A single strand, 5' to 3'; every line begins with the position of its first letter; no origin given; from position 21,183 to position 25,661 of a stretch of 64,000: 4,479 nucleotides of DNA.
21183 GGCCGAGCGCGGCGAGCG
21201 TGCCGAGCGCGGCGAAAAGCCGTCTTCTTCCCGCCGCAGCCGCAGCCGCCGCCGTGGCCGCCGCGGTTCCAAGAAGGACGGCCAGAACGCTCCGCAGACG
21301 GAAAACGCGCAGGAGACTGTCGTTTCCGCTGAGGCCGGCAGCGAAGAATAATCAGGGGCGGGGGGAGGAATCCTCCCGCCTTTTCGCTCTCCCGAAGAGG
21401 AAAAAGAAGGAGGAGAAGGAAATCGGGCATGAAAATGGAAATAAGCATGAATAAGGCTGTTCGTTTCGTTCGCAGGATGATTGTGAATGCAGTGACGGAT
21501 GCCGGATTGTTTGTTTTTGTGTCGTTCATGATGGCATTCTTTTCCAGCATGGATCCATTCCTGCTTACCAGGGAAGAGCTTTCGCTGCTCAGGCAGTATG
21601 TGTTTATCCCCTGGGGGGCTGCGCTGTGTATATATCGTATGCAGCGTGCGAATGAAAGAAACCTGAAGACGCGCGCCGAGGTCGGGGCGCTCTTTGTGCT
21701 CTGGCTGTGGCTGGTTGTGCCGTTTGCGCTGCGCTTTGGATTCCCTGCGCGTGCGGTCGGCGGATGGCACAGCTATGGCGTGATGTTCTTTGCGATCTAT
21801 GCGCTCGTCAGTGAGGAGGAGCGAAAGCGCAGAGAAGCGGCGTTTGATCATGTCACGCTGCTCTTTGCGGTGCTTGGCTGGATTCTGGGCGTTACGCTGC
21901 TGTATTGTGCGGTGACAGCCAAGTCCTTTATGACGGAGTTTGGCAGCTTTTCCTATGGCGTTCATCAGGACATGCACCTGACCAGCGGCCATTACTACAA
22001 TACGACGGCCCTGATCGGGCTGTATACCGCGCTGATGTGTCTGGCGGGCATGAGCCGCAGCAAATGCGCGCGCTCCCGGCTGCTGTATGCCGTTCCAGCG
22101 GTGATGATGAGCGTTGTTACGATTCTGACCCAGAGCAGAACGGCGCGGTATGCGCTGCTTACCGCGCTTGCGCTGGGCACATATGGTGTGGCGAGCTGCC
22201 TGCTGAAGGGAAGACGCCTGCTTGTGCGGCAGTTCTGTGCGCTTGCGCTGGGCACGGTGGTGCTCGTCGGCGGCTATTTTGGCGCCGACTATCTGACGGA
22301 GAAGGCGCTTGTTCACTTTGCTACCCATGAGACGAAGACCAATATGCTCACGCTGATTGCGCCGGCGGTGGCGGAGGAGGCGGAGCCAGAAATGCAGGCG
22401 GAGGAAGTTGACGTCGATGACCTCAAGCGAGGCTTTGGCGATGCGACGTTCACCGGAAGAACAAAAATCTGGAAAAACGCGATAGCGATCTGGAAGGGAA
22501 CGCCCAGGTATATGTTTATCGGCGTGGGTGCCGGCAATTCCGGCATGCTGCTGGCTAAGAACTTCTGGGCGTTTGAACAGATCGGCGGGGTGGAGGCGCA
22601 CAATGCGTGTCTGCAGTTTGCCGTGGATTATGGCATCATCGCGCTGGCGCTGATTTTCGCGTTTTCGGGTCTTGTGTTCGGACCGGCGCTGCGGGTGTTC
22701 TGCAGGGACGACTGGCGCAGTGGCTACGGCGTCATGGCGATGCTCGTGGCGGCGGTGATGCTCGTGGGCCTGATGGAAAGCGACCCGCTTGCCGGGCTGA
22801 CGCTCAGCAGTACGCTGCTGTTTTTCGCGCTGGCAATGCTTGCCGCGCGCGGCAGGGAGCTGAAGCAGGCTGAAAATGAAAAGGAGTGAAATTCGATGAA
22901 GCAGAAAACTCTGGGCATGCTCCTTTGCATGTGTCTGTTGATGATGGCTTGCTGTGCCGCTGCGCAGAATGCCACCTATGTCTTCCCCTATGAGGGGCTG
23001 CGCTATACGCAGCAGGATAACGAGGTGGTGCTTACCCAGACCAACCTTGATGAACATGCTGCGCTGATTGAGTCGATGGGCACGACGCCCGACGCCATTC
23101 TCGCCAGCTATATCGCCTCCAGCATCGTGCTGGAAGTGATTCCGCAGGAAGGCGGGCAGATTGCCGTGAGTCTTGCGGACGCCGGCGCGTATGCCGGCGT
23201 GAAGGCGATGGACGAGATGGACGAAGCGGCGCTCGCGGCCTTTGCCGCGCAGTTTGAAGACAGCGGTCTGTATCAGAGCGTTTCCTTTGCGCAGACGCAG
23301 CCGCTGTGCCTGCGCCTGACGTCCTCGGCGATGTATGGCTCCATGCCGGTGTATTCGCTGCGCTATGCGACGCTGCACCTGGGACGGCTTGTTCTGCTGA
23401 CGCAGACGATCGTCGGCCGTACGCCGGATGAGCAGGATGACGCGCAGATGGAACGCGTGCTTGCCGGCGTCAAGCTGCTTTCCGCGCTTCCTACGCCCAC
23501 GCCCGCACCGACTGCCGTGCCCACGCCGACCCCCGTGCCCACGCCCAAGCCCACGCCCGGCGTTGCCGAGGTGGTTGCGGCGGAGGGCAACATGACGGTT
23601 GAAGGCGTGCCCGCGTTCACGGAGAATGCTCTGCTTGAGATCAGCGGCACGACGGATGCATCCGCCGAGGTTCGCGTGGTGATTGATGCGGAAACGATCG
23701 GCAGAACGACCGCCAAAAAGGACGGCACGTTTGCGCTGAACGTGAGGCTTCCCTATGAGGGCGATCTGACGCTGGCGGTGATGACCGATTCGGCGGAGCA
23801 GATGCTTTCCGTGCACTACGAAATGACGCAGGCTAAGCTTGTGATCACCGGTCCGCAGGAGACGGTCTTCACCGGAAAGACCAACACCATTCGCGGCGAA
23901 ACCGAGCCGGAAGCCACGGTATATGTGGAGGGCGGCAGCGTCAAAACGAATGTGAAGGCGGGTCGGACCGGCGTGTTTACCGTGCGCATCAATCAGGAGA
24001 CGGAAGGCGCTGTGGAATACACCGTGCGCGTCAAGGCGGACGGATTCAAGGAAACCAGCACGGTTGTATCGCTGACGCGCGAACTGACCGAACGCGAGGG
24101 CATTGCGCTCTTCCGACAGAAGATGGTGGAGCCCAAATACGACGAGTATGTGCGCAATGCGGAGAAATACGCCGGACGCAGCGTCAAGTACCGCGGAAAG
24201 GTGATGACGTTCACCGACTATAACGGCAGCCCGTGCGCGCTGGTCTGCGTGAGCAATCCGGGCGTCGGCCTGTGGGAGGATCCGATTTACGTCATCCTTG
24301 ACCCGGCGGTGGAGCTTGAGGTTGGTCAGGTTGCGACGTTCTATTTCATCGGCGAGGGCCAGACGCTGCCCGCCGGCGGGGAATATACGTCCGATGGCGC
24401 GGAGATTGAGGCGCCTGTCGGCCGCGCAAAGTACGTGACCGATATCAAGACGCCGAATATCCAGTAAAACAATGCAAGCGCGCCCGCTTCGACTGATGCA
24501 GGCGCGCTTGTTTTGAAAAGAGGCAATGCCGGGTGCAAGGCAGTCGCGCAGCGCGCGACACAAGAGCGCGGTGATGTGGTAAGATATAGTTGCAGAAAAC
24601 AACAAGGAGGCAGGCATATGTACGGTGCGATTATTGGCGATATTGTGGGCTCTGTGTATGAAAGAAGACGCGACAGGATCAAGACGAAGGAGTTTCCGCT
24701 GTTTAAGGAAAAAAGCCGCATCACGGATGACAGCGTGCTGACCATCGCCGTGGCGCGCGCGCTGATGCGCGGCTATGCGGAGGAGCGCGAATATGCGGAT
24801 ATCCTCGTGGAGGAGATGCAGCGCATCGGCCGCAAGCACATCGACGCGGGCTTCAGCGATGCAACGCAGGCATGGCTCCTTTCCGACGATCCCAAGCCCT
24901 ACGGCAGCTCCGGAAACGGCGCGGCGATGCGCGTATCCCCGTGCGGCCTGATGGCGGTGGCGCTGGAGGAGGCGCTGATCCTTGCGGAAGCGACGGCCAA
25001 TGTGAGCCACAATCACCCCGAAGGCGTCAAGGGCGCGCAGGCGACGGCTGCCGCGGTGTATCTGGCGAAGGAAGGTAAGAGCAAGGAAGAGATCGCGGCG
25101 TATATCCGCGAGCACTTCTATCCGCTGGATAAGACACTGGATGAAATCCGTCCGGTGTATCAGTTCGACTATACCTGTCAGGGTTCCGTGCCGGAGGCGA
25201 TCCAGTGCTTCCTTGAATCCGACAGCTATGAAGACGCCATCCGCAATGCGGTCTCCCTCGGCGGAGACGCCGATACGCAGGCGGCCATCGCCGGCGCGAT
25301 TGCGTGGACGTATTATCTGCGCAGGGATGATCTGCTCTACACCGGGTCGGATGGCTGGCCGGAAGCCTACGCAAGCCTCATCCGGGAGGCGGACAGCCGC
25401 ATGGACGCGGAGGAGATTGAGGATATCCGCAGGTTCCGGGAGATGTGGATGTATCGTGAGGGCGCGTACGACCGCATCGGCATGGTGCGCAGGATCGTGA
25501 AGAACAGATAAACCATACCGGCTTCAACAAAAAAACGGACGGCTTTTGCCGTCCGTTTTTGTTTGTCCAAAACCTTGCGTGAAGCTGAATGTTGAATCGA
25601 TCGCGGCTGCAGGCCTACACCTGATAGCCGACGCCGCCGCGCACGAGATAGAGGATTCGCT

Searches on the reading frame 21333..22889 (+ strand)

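Call 71: search_protein_families(library=pfam, proteins=[window:21333-22889:+], max_evalue=0.0001)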
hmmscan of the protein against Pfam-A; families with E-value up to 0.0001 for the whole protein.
window:21333-22889:+ (518 aa): 1 family
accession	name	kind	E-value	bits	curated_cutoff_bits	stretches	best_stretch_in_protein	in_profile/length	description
PF04932.20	Wzy_C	-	1.2e-12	48.3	31.7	1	256-442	3-149/149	O-Antigen ligase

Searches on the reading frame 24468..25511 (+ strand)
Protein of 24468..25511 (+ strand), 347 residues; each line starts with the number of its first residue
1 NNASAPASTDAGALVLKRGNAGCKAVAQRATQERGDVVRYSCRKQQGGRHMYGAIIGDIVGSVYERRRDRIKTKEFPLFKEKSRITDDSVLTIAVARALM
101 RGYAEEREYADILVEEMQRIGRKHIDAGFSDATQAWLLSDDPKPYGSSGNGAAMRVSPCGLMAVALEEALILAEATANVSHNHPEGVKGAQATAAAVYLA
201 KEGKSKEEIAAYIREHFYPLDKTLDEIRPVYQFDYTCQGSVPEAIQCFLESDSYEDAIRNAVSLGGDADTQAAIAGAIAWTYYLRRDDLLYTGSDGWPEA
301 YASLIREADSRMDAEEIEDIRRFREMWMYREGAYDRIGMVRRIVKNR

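Call 71: search_protein_families(library=pfam, proteins=[window:24468-25511:+], max_evalue=0.0001)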
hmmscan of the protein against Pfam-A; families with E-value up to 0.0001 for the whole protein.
window:24468-25511:+ (347 aa): 1 family
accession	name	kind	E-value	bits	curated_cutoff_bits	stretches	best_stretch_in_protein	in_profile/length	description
PF03747.19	ADP_ribosyl_GH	-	1.4e-37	130.4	26.2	1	51-279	3-275/287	ADP-ribosylglycohydrolase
